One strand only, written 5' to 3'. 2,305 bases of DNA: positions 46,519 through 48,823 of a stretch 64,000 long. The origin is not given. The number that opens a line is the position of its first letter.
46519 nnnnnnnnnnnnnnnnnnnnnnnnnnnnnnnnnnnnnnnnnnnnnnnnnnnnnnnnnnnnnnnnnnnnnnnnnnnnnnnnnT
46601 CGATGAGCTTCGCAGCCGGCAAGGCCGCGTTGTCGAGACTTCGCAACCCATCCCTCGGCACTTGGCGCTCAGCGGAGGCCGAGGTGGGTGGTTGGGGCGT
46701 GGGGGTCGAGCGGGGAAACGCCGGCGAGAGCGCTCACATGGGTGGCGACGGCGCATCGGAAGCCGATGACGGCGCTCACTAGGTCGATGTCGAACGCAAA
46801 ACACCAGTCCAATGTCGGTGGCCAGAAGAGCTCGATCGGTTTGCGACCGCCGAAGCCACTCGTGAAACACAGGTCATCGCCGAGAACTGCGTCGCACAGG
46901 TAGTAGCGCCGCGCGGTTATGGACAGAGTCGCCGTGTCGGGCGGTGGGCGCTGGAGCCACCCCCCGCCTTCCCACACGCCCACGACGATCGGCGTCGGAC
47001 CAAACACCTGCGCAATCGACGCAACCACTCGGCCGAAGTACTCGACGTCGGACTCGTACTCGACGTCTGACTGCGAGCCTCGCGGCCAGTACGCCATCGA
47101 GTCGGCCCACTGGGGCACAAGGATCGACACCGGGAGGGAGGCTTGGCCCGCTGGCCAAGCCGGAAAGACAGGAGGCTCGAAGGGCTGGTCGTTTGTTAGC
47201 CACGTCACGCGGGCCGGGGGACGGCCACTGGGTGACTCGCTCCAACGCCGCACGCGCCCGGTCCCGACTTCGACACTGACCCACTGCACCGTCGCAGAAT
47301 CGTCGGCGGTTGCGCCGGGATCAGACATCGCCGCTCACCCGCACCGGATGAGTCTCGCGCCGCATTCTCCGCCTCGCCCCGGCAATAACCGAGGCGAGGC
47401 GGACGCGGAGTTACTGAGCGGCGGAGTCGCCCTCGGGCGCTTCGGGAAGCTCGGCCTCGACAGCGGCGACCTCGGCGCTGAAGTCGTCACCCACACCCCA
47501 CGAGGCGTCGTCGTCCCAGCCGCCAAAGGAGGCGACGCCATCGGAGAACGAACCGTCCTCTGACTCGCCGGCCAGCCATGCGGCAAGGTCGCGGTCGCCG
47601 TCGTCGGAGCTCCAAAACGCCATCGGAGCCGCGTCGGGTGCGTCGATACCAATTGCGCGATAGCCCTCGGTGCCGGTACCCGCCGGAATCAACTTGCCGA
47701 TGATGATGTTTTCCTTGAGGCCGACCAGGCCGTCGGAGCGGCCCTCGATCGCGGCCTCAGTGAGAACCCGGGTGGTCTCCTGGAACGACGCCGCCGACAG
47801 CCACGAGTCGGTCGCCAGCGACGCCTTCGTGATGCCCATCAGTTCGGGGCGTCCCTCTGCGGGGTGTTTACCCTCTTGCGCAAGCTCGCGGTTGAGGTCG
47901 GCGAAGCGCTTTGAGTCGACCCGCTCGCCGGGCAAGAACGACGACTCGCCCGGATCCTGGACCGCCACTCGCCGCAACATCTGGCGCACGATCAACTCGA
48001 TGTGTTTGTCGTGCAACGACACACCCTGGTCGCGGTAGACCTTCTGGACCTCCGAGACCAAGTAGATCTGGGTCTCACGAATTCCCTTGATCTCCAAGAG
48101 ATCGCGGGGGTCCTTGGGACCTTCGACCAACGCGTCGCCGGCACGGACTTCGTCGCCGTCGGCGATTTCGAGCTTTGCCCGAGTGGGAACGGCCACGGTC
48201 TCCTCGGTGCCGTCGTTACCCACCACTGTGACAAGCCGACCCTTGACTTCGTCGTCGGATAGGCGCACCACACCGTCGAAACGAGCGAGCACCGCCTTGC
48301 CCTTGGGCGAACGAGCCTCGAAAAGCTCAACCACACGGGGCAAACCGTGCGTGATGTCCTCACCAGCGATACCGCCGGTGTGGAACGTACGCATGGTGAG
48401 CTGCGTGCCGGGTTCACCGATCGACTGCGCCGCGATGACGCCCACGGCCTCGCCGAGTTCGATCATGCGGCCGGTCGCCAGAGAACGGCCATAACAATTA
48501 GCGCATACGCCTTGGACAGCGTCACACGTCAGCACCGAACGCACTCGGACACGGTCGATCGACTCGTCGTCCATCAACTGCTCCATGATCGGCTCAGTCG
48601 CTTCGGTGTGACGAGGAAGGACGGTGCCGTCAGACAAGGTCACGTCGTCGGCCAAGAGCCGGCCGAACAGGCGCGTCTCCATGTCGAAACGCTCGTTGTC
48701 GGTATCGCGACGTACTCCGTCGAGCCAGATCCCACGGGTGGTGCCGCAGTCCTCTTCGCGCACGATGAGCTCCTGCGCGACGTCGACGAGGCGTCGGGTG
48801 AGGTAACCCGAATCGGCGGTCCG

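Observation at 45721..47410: Orphan two-gene cassette wedged between rpoC and rpsL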

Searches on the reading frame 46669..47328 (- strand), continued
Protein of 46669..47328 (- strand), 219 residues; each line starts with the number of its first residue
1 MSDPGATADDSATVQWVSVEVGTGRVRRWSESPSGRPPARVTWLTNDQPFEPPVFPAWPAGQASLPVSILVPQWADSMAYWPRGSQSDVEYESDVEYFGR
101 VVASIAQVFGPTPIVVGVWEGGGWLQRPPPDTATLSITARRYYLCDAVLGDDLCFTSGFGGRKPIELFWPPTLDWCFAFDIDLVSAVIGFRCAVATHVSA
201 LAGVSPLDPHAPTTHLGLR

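Call 91: get_annotated_region(hit=H13, flank=6000)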
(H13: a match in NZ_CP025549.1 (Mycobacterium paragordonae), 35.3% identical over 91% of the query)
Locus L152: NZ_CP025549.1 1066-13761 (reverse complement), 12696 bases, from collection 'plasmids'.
description: Mycobacterium paragordonae strain 49061 plasmid unnamed3, complete sequence
organism: Mycobacterium paragordonae (NCBI taxid 1389713)
taxonomy: Bacteria; Actinomycetota; Actinomycetes; Mycobacteriales; Mycobacteriaceae; Mycobacterium; Mycobacterium paragordonae
host: -; source: Homo sapiens,cultured bacteria,sputum sample; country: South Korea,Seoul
typing (MOB-suite, as given by PLSDB): mobilizable; replicon rep_cluster_578; relaxase MOBF
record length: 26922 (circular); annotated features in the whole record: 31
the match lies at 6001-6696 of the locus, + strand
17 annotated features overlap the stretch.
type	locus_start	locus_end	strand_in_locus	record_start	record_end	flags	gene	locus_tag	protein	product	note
CDS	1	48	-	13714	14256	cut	-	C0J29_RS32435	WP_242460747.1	HAD-IA family hydrolase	GO:0008152 - metabolic process [Evidence IEA]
CDS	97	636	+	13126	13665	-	-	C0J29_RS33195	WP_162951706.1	hypothetical protein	-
CDS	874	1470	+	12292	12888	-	-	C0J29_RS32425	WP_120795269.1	recombinase family protein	GO:0006310 - DNA recombination [Evidence IEA]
CDS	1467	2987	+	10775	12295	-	-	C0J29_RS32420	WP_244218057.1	Mu transposase C-terminal domain-containing protein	-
CDS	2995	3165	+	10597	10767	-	-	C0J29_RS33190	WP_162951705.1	hypothetical protein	-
CDS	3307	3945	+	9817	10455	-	-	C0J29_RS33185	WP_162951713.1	hypothetical protein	-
CDS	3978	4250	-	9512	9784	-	-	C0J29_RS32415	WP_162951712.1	hypothetical protein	-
CDS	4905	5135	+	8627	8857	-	-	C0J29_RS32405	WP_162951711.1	hypothetical protein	-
CDS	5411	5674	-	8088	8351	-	-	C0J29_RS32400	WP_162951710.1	hypothetical protein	-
CDS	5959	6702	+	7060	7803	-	-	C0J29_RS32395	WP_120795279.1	hypothetical protein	-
CDS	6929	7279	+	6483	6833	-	-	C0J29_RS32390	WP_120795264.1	hypothetical protein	-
CDS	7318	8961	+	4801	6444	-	-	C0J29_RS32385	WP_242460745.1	DUF4185 domain-containing protein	-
CDS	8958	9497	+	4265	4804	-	-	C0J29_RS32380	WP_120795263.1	hypothetical protein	-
CDS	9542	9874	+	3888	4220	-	-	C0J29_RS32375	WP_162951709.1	hypothetical protein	-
CDS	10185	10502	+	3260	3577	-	-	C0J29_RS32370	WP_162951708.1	hypothetical protein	-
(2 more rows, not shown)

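Call 92: get_annotated_region(hit=H2, flank=6000)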
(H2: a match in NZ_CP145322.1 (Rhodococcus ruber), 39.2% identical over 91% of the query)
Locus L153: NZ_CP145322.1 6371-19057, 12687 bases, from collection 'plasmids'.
description: Rhodococcus ruber strain MSA14 plasmid pmega_3, complete sequence
organism: Rhodococcus ruber (NCBI taxid 1830)
taxonomy: Bacteria; Actinomycetota; Actinomycetes; Mycobacteriales; Nocardiaceae; Rhodococcus; Rhodococcus ruber
host: -; source: -; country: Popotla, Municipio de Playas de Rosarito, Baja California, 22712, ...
typing (MOB-suite, as given by PLSDB): mobilizable; relaxase MOBF
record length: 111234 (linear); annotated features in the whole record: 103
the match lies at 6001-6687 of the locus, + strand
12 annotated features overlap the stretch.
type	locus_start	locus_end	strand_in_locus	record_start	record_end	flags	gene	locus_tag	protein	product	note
CDS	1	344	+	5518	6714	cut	-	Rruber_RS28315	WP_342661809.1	site-specific integrase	GO:0015074 - DNA integration [Evidence IEA]; GO:0006310 - DNA recombination [Evidence IEA]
CDS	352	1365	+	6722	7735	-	-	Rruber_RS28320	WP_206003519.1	hypothetical protein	-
CDS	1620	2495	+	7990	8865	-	-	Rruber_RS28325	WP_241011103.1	DUF2716 domain-containing protein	-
CDS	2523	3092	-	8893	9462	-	-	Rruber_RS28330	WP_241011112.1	cold shock domain-containing protein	-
CDS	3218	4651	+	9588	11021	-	-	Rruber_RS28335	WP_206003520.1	hypothetical protein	-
CDS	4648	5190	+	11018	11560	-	-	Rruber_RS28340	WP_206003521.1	hypothetical protein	-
CDS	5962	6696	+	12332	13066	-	-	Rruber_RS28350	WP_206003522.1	hypothetical protein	-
CDS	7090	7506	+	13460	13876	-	-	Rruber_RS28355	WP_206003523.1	hypothetical protein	-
CDS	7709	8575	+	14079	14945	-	-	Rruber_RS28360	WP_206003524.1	hypothetical protein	-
CDS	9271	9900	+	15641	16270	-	-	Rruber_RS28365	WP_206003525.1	hypothetical protein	-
CDS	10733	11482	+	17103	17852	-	-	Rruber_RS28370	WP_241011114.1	DUF956 family protein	-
CDS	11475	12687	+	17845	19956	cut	-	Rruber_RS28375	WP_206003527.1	hypothetical protein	-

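Call 97: find_encoding_contigs(protein=P0006, flank=5000, max_places=3)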
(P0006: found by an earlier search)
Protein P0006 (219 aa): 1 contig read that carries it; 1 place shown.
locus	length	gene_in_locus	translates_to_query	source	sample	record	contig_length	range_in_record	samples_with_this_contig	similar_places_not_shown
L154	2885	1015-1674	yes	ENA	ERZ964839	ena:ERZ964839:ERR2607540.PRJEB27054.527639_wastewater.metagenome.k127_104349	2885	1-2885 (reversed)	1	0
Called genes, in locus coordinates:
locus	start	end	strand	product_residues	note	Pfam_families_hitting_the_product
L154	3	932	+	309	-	?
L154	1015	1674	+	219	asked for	-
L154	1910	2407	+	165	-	PF00164:Ribosom_S12_S23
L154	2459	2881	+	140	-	PF00177:Ribosomal_S7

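Call 98: find_encoding_contigs(protein=P0007, flank=5000, max_places=3)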
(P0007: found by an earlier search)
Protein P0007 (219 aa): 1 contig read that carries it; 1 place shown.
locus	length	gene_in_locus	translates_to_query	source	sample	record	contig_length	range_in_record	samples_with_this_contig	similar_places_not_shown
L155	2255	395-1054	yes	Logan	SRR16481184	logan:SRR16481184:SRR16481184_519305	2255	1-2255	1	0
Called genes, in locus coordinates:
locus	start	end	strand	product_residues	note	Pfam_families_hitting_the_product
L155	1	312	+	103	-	?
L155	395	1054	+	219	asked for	-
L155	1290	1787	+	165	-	PF00164:Ribosom_S12_S23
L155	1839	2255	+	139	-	?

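Call 106: search_dna_similar(query=P0093, collection=phages, mode=protein, max_rows=10)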
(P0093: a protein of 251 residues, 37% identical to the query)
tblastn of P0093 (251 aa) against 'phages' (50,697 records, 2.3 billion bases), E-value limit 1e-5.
No match.

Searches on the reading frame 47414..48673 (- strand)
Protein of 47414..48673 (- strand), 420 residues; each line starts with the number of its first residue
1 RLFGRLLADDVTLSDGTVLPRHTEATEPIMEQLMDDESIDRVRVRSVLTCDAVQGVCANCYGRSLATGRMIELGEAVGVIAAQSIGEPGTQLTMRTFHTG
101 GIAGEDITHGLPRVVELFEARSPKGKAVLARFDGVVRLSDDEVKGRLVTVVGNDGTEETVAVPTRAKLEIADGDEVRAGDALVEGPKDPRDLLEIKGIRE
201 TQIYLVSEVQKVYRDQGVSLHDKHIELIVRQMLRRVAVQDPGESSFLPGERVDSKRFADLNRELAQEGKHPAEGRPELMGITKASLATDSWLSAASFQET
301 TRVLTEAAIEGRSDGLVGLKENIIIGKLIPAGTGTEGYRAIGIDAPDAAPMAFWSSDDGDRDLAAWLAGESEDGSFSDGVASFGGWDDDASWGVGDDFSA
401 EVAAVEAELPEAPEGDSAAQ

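Call 36: find_related_loci(query=window:47414-48673:-, collection=genome_contigs, flank=7000)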
Query window:47414-48673:- (420 aa) in genome_contigs; peptide patterns used: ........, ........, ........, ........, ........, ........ (x = any residue, [..] = any of these).
600 stretches matched a pattern (row limit reached: there are more); 598 encode a relative of the query (tblastn E <= 1e-3); the best 80 are kept; 80 distinct loci.
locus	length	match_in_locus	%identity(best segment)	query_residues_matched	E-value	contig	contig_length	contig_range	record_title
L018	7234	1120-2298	71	1-392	3e-174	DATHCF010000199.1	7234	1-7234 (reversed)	MAG TPA_asm: Acidimicrobiales bacterium isolate SMAG_U12360 k141_206518, whole genome shotgun sequence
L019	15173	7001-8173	69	1-392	1e-172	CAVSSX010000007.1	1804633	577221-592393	MAG: uncultured Acidimicrobiaceae bacterium isolate MFD09671.bin.2.137 genome assembly, contig: contig_9906, whole genom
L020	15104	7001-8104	73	1-367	8e-172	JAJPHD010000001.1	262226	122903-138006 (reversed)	MAG: Actinomycetota bacterium isolate Centralia_MAG_135 k107_22116344, whole genome shotgun sequence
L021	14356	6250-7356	69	1-368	1e-165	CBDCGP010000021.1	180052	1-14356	MAG: Acidimicrobiales bacterium isolate 8989243e-b366-41c5-81e7-a19f388da9ad genome assembly, contig: contig_21, whole g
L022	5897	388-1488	68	1-368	1e-164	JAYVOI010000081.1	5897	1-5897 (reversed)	MAG: Ilumatobacteraceae bacterium isolate GL7_UP_metabat_28_sub GL7_UP_metabat_28_sub_80, whole genome shotgun sequence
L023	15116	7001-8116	67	1-371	7e-161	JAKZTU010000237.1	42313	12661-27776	MAG: Acidimicrobiales bacterium isolate Langseth_MAG_00067 Langseth_MAG_00067_000000000237, whole genome shotgun sequenc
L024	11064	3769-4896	68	1-368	6e-161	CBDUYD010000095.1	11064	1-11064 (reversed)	MAG TPA_asm: uncultured Ilumatobacteraceae bacterium isolate SRR22302373_binner123_Refined_64 genome assembly, contig: E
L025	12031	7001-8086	71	2-360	2e-160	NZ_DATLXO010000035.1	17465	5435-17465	MAG: Iamia sp. isolate SMAG_U13248 k141_254576, whole genome shotgun sequence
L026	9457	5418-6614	63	1-384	2e-153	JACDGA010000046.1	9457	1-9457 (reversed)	MAG: Acidimicrobiia bacterium isolate MGR_bin400 SD2907_NODE_794_length_9457_cov_3.158735, whole genome shotgun sequence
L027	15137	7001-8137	64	2-367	3e-153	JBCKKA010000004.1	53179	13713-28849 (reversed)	Acidimicrobiia bacterium isolate SLM_LV1_0830-J05 Node_4_length_53179_cov_83.194584, whole genome shotgun sequence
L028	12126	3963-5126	64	1-383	2e-153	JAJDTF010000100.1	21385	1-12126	MAG: Acidimicrobiia bacterium isolate jk18x11bins.54 k141_507164, whole genome shotgun sequence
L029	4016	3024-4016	69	2-325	8e-148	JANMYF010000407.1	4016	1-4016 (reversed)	MAG: Acidimicrobiia bacterium isolate OTE_8_metabat_427 OTE_8_k141_4118434, whole genome shotgun sequence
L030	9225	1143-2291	59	1-368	1e-133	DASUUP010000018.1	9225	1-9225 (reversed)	MAG TPA_asm: Acidimicrobiia bacterium isolate SMAG_U1792 k141_783555, whole genome shotgun sequence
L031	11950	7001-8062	57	2-356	1e-128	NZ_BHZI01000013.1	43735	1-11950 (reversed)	Streptomyces otsuchiensis strain OTB305 NODE13, whole genome shotgun sequence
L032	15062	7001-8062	56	2-356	3e-128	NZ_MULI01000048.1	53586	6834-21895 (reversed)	Streptomyces sp. MH60 BZZ08_48, whole genome shotgun sequence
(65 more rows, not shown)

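Call 69: search_protein_families(library=pfam, proteins=[L022:1680-3509:-, L022:3509-4804:-, L030:2847-3800:-, L021:7632-8192:+, L021:8185-9306:+, L021:9221-10639:+], max_evalue=0.01)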
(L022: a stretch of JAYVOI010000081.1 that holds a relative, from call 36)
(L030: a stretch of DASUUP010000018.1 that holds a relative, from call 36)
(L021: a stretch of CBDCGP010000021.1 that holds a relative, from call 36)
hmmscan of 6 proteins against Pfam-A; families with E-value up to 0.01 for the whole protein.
L022:1680-3509:- (609 aa): 1 family
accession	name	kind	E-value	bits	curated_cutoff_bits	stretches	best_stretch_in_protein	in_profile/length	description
PF14102.11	Caps_synth_CapC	-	3.4e-40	137.6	27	2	18-137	2-118/119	Capsule biosynthesis CapC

L022:3509-4804:- (431 aa): 1 family
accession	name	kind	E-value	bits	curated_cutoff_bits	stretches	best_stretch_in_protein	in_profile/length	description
PF08245.18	Mur_ligase_M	-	2.8e-07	31.1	24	1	62-209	3-137/200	Mur ligase middle domain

L030:2847-3800:- (317 aa): 0 families

L021:7632-8192:+ (186 aa): 0 families

L021:8185-9306:+ (373 aa): 1 family
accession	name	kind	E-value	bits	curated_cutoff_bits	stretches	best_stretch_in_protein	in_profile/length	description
PF01212.27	Beta_elim_lyase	-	1.4e-44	153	27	1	46-301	23-285/288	Beta-eliminating lyase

L021:9221-10639:+ (472 aa): 1 family
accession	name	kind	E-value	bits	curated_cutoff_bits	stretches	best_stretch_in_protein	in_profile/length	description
PF10011.15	DUF2254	-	6.7e-100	334.9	28.8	1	40-410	2-367/368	Predicted membrane protein (DUF2254)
